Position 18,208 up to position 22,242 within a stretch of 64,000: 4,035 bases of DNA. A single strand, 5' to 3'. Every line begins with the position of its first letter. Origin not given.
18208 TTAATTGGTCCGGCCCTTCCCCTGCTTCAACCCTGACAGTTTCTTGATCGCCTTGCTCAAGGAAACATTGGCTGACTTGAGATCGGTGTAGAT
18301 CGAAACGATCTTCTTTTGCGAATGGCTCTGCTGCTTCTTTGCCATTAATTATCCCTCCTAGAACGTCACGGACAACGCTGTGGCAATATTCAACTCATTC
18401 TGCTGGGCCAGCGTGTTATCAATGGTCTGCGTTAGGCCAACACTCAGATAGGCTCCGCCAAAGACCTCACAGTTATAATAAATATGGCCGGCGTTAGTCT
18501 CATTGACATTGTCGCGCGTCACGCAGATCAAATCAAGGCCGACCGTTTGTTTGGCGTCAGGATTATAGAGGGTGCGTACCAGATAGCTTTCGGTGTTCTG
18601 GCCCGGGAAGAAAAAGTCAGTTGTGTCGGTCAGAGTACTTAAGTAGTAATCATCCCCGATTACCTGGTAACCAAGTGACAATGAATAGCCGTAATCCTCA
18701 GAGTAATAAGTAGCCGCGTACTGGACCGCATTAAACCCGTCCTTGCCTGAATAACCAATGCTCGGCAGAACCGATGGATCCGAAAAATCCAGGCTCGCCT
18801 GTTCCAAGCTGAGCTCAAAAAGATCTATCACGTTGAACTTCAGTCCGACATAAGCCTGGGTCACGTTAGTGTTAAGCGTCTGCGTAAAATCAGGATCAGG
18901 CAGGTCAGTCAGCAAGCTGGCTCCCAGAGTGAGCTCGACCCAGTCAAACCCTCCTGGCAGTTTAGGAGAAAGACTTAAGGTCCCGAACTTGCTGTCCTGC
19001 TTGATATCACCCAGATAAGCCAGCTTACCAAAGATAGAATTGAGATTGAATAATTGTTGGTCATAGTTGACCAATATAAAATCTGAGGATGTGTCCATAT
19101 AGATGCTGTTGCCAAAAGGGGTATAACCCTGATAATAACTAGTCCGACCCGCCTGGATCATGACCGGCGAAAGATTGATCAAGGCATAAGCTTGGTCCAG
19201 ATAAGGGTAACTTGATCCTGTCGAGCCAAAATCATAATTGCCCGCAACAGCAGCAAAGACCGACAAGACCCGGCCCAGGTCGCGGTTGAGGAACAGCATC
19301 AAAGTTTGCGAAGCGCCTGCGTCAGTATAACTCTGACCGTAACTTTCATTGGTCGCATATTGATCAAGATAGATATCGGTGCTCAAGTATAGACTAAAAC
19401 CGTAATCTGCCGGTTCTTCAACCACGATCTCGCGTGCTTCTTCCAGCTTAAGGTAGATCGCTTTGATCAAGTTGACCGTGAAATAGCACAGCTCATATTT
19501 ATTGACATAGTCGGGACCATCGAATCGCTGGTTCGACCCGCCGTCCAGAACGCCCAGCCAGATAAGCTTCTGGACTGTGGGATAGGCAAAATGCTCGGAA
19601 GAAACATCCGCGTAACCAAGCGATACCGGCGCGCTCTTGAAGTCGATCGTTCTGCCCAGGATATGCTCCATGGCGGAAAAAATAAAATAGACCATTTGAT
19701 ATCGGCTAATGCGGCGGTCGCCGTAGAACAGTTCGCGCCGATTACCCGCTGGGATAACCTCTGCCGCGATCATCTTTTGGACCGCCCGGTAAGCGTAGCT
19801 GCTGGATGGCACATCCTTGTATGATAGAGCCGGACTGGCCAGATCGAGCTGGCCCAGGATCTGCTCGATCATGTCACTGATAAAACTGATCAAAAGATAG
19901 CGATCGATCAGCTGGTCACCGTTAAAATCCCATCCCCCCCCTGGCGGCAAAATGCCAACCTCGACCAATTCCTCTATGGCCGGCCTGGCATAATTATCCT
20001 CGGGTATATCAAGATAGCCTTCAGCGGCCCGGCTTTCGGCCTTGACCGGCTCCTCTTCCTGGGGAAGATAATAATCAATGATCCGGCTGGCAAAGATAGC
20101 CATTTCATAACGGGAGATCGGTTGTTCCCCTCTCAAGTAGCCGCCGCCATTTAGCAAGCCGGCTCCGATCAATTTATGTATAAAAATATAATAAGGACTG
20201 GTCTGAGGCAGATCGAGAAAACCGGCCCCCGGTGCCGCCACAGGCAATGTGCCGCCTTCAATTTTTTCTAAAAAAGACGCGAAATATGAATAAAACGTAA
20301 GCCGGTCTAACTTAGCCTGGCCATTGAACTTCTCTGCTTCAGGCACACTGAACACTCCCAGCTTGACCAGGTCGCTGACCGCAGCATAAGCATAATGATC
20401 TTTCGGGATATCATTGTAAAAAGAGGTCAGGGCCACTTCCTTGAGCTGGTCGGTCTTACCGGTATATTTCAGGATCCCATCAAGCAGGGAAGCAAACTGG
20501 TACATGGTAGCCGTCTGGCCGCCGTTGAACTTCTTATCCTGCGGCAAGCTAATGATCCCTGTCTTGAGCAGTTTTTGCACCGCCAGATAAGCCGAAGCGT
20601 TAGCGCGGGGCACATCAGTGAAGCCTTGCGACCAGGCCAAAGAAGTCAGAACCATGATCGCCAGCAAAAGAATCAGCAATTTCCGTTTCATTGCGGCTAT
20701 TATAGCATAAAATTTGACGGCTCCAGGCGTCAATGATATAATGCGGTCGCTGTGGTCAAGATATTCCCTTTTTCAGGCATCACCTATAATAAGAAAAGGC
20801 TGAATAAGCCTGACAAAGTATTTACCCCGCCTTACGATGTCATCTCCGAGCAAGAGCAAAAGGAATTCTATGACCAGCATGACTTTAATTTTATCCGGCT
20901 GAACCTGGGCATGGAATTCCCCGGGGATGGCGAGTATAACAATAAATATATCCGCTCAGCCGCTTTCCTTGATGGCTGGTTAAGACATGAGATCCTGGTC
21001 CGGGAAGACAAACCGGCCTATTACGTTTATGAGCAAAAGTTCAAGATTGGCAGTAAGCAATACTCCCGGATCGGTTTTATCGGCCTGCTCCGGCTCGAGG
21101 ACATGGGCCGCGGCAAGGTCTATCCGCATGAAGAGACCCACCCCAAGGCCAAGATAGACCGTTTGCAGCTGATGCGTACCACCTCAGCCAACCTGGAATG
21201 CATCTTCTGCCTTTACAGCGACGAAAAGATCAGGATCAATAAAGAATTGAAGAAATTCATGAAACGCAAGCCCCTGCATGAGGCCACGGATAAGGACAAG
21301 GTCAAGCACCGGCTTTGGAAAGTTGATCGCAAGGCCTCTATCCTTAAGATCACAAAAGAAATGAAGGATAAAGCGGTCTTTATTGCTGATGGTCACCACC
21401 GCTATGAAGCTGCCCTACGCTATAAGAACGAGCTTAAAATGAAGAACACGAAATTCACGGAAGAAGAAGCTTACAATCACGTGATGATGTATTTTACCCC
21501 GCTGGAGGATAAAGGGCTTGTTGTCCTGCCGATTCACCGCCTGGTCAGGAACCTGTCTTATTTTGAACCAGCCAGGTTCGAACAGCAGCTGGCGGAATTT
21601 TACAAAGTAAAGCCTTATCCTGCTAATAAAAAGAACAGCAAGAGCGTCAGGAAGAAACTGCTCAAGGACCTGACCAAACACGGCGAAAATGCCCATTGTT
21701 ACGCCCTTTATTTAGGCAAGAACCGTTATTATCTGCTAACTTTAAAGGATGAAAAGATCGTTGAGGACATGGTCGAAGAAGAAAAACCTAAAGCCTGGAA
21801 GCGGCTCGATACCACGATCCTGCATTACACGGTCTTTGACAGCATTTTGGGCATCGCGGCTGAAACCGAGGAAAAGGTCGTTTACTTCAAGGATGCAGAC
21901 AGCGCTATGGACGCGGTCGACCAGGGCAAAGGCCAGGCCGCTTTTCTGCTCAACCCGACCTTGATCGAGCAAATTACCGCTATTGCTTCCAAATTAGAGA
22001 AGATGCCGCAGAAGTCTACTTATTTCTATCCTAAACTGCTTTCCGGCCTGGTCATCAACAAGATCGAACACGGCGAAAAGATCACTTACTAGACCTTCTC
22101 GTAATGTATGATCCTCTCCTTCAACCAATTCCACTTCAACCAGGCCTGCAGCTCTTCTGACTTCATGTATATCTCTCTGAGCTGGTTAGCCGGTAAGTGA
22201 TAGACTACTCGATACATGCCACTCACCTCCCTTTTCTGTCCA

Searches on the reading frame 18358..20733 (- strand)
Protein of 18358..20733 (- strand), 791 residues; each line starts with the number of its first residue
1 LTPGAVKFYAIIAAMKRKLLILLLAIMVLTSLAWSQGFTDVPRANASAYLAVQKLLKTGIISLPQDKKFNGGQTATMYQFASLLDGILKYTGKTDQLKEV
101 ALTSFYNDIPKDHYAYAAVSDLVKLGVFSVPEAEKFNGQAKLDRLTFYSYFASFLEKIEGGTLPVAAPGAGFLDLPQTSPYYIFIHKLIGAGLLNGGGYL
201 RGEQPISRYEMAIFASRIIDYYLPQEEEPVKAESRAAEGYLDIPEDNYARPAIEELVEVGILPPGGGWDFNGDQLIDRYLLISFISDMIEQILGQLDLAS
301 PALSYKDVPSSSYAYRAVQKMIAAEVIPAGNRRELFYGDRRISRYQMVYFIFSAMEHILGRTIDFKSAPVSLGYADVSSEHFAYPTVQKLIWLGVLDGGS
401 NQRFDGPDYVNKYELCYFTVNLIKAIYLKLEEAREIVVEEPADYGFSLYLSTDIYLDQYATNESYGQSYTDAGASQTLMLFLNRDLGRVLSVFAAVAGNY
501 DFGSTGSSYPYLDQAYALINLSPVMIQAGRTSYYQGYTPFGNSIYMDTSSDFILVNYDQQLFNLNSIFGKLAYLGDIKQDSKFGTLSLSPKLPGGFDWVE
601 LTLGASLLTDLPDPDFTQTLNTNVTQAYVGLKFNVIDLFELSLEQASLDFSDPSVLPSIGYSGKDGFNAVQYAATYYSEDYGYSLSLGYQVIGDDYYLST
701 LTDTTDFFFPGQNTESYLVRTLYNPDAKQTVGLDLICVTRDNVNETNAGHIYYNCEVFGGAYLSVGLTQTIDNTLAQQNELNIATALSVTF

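Call 36: search_protein_families(library=pfam, proteins=[window:18358-20733:-], max_evalue=0.001)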
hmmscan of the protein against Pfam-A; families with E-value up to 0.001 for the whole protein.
window:18358-20733:- (791 aa): 1 family
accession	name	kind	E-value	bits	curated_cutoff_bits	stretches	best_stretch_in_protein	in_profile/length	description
PF00395.25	SLH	-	3.8e-22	78.4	20.8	0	106-144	2-40/44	S-layer homology domain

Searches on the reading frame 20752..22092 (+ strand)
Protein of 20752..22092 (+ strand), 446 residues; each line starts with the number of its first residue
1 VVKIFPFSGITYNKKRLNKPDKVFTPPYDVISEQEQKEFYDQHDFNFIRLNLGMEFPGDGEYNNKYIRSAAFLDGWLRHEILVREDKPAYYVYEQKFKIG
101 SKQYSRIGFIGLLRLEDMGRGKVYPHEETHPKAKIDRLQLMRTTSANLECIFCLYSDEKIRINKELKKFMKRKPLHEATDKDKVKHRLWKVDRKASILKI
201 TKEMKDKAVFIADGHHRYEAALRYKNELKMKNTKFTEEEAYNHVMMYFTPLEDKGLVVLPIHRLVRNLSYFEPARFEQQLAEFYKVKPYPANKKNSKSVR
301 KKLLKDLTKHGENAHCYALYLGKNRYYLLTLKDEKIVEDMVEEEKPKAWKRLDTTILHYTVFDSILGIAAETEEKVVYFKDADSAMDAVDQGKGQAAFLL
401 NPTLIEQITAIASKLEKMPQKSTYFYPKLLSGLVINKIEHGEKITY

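Call 36: search_protein_families(library=pfam, proteins=[window:20752-22092:+], max_evalue=0.001)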
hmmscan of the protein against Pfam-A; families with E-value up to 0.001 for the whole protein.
window:20752-22092:+ (446 aa): 1 family
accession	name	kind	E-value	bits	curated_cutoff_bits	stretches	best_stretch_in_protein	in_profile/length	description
PF06245.16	DUF1015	-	2.6e-95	319.5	25.8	1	4-354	1-324/325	Protein of unknown function (DUF1015)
